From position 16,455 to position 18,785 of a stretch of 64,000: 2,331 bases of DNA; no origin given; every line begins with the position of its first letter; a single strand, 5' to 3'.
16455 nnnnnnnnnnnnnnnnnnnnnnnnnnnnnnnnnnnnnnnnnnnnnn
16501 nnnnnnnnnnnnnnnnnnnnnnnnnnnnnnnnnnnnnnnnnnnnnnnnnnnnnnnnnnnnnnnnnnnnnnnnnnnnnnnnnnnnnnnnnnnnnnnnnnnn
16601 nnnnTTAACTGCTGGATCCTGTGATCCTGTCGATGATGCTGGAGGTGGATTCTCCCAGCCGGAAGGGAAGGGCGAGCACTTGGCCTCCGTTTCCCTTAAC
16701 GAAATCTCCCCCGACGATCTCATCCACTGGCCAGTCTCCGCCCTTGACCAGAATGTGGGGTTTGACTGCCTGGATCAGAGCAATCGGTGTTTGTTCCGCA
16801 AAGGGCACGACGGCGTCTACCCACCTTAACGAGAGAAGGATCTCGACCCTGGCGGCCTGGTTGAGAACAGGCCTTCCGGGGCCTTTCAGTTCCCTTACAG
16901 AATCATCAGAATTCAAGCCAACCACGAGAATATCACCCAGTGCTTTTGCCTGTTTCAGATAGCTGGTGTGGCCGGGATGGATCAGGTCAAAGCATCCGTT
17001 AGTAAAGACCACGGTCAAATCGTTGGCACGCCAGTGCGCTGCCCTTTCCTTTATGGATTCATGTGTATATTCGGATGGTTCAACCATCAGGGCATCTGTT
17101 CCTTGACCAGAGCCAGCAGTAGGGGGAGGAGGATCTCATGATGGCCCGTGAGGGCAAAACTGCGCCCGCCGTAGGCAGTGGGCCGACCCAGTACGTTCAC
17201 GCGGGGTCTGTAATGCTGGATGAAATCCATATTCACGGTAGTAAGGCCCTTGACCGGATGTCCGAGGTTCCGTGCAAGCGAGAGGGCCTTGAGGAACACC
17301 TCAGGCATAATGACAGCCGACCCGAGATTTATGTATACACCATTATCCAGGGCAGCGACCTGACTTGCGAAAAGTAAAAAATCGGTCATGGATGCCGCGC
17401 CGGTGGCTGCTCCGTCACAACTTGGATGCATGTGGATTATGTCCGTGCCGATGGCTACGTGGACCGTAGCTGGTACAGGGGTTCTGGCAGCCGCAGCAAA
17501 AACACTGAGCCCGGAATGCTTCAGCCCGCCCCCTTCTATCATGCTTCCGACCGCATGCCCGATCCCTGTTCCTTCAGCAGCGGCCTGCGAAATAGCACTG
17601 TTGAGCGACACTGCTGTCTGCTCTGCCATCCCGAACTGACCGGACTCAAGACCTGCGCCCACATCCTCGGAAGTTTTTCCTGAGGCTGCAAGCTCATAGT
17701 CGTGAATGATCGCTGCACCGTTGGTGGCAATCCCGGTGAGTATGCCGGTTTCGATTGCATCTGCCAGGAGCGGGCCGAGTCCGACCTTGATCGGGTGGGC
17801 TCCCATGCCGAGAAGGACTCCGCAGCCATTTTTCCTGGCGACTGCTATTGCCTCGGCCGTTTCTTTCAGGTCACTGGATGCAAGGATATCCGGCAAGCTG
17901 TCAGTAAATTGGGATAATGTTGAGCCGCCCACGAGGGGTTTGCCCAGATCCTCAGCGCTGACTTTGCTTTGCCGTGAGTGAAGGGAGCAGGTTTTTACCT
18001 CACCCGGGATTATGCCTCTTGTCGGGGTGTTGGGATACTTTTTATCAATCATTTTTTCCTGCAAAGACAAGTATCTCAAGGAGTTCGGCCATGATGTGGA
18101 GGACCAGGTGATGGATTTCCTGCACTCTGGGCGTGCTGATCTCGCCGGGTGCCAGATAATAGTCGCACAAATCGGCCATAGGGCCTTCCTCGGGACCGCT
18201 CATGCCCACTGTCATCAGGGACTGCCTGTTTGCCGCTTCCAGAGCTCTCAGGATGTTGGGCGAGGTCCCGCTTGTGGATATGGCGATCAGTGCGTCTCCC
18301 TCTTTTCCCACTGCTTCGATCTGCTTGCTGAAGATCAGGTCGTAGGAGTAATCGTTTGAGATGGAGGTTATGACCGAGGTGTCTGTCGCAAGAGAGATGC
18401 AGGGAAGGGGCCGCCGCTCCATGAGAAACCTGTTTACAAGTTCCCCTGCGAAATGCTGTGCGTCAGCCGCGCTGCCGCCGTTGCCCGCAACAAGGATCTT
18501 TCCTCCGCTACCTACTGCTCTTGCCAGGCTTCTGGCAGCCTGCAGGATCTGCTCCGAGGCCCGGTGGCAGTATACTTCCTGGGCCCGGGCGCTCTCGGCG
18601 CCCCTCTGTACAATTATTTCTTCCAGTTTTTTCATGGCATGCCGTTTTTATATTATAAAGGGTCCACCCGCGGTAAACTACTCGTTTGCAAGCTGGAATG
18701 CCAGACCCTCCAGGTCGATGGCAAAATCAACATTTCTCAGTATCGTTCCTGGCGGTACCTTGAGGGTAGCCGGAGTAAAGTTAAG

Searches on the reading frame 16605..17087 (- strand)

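Call 53: search_protein_families(library=pfam, proteins=[window:16605-17087:-], max_evalue=0.00001)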
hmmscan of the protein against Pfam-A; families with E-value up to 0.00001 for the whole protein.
window:16605-17087:- (160 aa): 1 family
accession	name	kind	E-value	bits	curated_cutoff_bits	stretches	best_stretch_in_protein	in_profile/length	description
PF01467.32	CTP_transf_like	-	6.7e-19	68.9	21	1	28-122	1-93/133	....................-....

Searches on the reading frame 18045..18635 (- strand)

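Call 53: search_protein_families(library=pfam, proteins=[window:18045-18635:-], max_evalue=0.00001)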
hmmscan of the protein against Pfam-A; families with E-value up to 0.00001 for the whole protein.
window:18045-18635:- (196 aa): 1 family
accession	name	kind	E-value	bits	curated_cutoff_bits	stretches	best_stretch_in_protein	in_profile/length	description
PF13580.11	SIS_2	-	3.3e-24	85.9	27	1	19-147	10-138/138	SIS domain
